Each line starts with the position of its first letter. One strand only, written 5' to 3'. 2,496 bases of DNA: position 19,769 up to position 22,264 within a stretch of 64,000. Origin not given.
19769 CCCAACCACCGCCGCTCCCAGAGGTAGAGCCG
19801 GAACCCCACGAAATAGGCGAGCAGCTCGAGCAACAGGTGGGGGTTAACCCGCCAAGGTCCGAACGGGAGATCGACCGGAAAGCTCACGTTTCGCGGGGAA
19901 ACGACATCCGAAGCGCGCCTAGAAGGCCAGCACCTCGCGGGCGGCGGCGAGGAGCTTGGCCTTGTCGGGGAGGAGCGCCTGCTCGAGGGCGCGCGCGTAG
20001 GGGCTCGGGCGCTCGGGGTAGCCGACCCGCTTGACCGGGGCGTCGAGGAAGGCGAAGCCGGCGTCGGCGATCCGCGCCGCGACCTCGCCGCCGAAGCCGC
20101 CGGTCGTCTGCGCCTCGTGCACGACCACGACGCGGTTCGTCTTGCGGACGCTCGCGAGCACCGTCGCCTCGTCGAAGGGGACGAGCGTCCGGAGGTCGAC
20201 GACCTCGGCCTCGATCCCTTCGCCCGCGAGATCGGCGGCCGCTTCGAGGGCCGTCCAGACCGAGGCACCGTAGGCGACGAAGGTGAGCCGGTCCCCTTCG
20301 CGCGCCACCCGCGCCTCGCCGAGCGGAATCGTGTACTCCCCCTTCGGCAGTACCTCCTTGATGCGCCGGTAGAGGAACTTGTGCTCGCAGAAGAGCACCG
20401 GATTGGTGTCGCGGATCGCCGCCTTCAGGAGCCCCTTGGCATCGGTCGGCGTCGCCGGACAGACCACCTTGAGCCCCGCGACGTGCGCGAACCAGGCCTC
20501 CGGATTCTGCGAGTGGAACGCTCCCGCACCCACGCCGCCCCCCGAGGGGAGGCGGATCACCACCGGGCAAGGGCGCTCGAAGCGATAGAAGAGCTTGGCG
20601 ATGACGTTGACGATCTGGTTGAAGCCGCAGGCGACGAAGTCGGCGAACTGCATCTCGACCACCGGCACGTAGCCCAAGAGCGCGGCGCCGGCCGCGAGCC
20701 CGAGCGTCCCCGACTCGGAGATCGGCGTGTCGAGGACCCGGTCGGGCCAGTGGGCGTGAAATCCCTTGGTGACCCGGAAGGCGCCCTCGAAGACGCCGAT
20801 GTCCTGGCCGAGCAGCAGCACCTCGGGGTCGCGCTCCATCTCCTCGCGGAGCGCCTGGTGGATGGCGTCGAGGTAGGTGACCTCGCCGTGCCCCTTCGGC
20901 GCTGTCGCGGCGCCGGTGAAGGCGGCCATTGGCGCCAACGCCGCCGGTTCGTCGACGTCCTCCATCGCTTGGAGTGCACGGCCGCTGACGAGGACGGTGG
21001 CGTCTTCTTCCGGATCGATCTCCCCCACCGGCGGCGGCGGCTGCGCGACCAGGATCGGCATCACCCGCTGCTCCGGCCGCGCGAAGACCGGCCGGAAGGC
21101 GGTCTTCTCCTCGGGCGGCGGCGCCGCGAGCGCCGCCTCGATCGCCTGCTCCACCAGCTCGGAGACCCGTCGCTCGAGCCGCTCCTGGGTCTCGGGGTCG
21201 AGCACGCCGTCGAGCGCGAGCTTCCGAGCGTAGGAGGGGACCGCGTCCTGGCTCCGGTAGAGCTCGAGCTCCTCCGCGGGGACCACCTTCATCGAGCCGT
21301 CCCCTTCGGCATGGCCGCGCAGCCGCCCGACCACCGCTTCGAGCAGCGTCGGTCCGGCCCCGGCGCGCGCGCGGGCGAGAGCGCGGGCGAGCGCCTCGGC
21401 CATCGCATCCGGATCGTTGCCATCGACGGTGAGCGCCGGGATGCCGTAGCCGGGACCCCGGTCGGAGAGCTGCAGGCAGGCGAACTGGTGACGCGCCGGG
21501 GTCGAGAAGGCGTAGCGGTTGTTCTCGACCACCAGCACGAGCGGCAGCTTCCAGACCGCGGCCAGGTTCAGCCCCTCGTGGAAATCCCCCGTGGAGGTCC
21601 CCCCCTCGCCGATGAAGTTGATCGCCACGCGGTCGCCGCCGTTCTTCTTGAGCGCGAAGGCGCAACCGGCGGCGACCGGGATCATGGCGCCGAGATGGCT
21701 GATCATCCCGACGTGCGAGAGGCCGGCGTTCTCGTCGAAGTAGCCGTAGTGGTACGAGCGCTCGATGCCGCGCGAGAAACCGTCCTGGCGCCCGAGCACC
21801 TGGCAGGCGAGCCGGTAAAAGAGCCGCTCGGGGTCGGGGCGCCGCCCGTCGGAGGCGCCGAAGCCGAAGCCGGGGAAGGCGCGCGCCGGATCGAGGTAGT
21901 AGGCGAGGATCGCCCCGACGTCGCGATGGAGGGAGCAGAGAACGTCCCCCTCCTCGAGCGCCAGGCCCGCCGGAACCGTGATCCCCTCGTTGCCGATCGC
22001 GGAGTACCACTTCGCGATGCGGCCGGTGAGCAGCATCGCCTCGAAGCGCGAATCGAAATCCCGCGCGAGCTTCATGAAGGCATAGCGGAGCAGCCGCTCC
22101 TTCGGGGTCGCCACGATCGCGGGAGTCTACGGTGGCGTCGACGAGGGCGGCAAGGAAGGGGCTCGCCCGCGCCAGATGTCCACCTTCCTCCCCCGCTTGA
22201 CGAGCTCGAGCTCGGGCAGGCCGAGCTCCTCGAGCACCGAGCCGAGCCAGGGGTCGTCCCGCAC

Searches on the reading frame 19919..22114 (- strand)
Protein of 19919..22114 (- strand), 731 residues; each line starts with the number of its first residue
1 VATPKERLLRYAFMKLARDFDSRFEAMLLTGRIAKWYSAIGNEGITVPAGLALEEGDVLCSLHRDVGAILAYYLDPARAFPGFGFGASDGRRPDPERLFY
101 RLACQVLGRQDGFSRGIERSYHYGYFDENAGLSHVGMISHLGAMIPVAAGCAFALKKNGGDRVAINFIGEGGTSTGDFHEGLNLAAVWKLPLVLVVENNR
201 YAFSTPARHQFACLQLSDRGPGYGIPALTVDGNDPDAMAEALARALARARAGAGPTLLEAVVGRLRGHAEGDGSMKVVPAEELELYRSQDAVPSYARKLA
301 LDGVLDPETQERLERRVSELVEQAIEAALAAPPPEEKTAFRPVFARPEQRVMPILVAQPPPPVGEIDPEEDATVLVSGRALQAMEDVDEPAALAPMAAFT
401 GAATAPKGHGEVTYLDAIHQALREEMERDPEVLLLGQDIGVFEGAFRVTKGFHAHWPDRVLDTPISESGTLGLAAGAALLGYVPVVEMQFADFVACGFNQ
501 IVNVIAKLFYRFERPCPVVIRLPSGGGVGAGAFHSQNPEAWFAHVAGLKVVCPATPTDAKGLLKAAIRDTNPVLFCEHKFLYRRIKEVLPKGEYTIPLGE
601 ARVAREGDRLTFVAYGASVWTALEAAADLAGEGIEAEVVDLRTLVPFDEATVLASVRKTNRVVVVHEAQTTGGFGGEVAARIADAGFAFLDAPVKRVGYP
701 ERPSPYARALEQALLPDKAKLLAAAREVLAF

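Call 5: search_protein_families(library=pfam, proteins=[window:19919-22114:-], max_evalue=0.01)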
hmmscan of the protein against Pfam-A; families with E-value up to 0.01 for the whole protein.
window:19919-22114:- (731 aa): 6 families
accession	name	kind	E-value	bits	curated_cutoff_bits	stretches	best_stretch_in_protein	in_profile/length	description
PF00676.26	E1_dh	-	2.3e-57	194.7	22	1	31-335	21-298/300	Dehydrogenase E1 component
PF02780.25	Transketolase_C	-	2.3e-39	134.5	25.9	1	599-720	1-123/124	Transketolase, C-terminal domain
PF02779.29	Transket_pyr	-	2.4e-39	135.2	27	1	412-583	3-173/174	Transketolase, pyrimidine binding domain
PF13292.11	DXP_synthase_N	-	1.7e-05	24.7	21.2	1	123-205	95-177/274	1-deoxy-D-xylulose-5-phosphate synthase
PF17147.9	PFOR_II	-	0.00013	22.7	27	1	611-682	4-74/102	Pyruvate:ferredoxin oxidoreductase core domain II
PF02775.26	TPP_enzyme_C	-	0.00016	22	21.9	1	135-208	24-91/151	Thiamine pyrophosphate enzyme, C-terminal TPP binding domain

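Call 6: search_protein_families(library=ncbifam, proteins=[window:19919-22114:-], max_evalue=0.01)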
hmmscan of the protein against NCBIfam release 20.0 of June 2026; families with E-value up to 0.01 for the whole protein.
window:19919-22114:- (731 aa): 16 families
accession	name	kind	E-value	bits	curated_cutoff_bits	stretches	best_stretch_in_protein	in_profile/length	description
NF006667.0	PRK09212.1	subfamily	1.1e-96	323.5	321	1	412-729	4-323/327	pyruvate dehydrogenase complex E1 component subunit beta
NF008854.0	PRK11892.1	equivalog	1.8e-94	317.1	454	1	397-729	125-462/464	pyruvate dehydrogenase complex E1 component subunit beta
TIGR03181.1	PDH_E1_alph_x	equivalog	4.4e-66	223.1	411.35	2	140-351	123-334/341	pyruvate dehydrogenase (acetyl-transferring) E1 component subunit alpha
TIGR03182.1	PDH_E1_alph_y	equivalog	3.1e-52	177.5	393.85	1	103-344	78-314/315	pyruvate dehydrogenase (acetyl-transferring) E1 component subunit alpha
NF004559.0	PRK05899.2-5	equivalog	6e-39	133.8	488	2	411-698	317-592/627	transketolase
TIGR00204.1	dxs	equivalog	6.9e-29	100.8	465.95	2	399-701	298-585/616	1-deoxy-D-xylulose-5-phosphate synthase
NF008968.0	PRK12315.1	subfamily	1.3e-20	73.3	510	2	391-685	260-540/582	1-deoxy-D-xylulose-5-phosphate synthase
NF003933.0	PRK05444.2-2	equivalog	4e-17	62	395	1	447-701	325-575/606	1-deoxy-D-xylulose-5-phosphate synthase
NF004556.0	PRK05899.2-2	equivalog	2.1e-13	49.4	575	1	542-687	450-598/639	transketolase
NF006914.0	PRK09404.1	equivalog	7.4e-10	37.7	764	1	139-328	312-511/919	2-oxoglutarate dehydrogenase E1 component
NF008907.0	PRK12270.1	equivalog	1.4e-07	29.7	878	1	176-327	676-830/1241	multifunctional oxoglutarate decarboxylase/oxoglutarate dehydrogenase thiamine pyrophosphate-binding subunit/dihydrolipoyllysine-residue suc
TIGR00239.1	2oxo_dh_E1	equivalog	2.6e-07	28.9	770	1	176-326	361-514/931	2-oxoglutarate dehydrogenase E1 component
NF041170.1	Oxoac_fdxalpha_Archa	equivalog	0.00015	20.3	800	1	600-669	509-582/636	2-oxoacid:ferredoxin oxidoreductase subunit alpha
TIGR03710.1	OAFO_sf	subfamily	0.00016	20.4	482.75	1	605-668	461-523/561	2-oxoacid:acceptor oxidoreductase subunit alpha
NF006412.0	PRK08659.1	equivalog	0.00023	20.5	411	1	581-665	249-332/378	2-oxoacid:acceptor oxidoreductase subunit alpha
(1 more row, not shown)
